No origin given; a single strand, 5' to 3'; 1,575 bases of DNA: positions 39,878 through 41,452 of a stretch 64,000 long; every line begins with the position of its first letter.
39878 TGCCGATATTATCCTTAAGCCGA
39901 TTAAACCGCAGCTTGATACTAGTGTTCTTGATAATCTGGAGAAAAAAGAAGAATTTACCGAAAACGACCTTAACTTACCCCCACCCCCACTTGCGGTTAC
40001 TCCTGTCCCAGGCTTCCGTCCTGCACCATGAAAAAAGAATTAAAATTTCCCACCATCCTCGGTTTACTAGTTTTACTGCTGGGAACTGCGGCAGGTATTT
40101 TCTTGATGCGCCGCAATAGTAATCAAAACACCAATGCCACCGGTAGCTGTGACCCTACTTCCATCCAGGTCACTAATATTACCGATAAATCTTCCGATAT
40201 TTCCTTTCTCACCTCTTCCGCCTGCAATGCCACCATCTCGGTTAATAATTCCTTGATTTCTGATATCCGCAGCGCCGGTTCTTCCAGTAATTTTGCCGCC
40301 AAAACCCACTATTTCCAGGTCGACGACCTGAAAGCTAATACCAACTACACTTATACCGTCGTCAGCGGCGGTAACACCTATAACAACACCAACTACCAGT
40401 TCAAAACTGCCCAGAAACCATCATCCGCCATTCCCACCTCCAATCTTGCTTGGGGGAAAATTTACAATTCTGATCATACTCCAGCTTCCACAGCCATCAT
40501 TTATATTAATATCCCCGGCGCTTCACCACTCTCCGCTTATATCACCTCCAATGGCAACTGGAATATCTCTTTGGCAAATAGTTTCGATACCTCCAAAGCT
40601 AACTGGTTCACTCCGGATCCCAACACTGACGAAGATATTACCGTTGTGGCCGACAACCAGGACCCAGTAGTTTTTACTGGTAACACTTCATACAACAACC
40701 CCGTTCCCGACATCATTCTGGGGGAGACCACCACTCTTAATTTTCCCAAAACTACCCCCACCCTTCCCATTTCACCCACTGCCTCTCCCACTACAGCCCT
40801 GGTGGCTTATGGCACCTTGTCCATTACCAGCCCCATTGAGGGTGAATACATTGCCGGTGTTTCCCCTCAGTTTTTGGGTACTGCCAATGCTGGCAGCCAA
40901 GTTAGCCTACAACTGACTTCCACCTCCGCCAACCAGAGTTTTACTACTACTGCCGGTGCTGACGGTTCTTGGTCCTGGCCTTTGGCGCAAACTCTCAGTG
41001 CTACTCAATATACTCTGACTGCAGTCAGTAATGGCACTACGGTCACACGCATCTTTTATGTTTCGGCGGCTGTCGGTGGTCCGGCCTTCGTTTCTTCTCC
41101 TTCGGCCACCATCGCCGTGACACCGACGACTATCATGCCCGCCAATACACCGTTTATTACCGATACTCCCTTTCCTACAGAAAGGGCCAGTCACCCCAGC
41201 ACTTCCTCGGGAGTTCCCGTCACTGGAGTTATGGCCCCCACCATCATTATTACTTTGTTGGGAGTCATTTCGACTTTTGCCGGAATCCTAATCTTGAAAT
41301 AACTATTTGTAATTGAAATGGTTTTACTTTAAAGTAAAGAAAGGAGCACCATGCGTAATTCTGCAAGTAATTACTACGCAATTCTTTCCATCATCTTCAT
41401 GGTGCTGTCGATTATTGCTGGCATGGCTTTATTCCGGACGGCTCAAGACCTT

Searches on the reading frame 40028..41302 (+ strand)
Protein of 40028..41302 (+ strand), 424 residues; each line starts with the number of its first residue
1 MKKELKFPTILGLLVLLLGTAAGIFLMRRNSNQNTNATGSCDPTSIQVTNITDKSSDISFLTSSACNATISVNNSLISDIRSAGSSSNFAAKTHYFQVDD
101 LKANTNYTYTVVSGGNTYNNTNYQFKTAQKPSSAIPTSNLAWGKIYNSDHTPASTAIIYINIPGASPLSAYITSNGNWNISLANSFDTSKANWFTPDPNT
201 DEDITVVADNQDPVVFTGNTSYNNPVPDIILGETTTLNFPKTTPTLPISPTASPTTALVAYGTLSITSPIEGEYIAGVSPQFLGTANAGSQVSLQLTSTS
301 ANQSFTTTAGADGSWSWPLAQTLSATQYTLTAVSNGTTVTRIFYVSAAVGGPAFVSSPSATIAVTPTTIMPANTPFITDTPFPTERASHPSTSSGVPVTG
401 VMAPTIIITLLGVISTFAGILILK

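Call 27: search_protein_families(library=pfam, proteins=[window:40028-41302:+], max_evalue=0.1)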
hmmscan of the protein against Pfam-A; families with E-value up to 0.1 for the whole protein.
window:40028-41302:+ (424 aa): 4 families
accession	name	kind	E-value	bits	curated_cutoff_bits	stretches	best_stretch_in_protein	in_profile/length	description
PF19077.6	Big_13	-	2.1e-05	25.4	27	1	278-333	27-82/102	Bacterial Ig-like domain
PF22986.3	Fn3_ELFN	-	0.00093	19.5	27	1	87-127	42-84/85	ELFN1/ELFN2, fibronectin type-III domain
PF16656.11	Pur_ac_phosph_N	-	0.006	17.6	30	1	43-127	12-93/93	Purple acid Phosphatase, N-terminal domain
PF00041.27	fn3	-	0.019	15.6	25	1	43-113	3-68/84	Fibronectin type III domain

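Call 79: search_protein_families(library=ncbifam, proteins=[window:40028-41302:+], max_evalue=0.001)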
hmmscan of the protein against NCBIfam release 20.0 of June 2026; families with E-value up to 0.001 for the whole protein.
window:40028-41302:+ (424 aa): 1 family
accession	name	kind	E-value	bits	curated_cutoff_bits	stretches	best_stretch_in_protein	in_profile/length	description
NF033510.3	Ca_tandemer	repeat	0.00059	20.1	50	1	280-334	33-88/96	Ca2+-stabilized repeat-containing adhesin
